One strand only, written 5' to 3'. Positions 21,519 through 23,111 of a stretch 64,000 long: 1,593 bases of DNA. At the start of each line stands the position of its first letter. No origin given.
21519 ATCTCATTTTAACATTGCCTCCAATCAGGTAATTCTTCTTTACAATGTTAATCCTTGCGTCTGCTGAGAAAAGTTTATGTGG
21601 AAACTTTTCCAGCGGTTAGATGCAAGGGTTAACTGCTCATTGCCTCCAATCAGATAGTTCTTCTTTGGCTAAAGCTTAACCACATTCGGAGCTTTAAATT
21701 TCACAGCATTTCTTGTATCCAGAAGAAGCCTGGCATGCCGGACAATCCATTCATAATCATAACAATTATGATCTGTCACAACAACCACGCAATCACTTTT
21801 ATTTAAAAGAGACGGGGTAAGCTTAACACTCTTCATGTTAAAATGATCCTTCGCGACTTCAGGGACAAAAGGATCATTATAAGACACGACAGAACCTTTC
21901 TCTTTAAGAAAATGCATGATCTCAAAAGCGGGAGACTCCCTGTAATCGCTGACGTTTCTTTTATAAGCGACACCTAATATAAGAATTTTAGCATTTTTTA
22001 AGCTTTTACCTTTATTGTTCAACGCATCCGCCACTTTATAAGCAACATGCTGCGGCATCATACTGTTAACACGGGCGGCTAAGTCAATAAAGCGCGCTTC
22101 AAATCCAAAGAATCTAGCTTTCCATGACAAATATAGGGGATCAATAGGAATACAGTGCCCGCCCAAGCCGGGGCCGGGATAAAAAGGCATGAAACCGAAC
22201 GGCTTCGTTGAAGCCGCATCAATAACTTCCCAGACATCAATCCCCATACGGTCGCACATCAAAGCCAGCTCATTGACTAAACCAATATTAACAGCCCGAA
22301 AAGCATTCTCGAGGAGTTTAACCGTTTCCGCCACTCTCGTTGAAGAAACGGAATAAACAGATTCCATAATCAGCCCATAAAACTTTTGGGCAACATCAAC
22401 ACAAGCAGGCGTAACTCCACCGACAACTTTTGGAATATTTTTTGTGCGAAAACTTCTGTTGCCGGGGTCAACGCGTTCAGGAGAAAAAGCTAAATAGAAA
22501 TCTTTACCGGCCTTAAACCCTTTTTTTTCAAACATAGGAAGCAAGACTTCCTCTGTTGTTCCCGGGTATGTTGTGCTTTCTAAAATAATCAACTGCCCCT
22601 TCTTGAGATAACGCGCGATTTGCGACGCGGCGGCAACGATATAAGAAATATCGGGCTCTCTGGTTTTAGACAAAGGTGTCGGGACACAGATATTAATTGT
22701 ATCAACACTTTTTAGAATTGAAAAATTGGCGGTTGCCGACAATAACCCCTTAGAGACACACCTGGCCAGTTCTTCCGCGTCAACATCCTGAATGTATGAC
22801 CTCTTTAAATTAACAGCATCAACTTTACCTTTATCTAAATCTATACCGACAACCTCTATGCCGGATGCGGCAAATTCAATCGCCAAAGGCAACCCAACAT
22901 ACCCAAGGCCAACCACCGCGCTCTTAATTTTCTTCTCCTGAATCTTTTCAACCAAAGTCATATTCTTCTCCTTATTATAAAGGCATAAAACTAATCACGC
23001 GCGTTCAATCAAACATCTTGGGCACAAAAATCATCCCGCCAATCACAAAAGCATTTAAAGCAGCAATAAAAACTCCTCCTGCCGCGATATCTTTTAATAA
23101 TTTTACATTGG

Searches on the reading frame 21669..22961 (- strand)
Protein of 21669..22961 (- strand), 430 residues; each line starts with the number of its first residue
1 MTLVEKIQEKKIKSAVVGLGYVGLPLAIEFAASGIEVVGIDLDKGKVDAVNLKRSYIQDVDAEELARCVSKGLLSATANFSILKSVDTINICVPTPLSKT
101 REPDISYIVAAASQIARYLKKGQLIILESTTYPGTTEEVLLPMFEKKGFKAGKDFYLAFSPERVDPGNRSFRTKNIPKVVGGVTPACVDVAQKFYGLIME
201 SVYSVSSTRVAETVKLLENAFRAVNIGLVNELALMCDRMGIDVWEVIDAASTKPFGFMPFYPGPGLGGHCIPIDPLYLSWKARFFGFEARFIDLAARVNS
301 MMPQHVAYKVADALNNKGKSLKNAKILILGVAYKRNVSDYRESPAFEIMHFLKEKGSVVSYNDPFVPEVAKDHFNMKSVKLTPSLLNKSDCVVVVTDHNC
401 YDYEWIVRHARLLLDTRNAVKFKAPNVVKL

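Call 75: search_protein_families(library=pfam, proteins=[window:21669-22961:-], max_evalue=0.00001)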
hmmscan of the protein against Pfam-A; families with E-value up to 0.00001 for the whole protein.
window:21669-22961:- (430 aa): 4 families
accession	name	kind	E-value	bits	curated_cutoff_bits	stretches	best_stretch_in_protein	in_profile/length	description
PF03721.20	UDPG_MGDP_dh_N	-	1.7e-45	155.3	27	1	14-189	3-181/187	UDP-glucose/GDP-mannose dehydrogenase family, NAD binding domain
PF00984.24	UDPG_MGDP_dh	-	5.2e-32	110.3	25.4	1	210-300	2-93/94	UDP-glucose/GDP-mannose dehydrogenase family, central domain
PF03720.21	UDPG_MGDP_dh_C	-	5e-22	78.7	30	1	327-421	1-102/103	UDP-glucose/GDP-mannose dehydrogenase family, UDP binding domain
PF03446.21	NAD_binding_2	-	3.5e-07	30.8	21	1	15-140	3-104/161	NAD binding domain of 6-phosphogluconate dehydrogenase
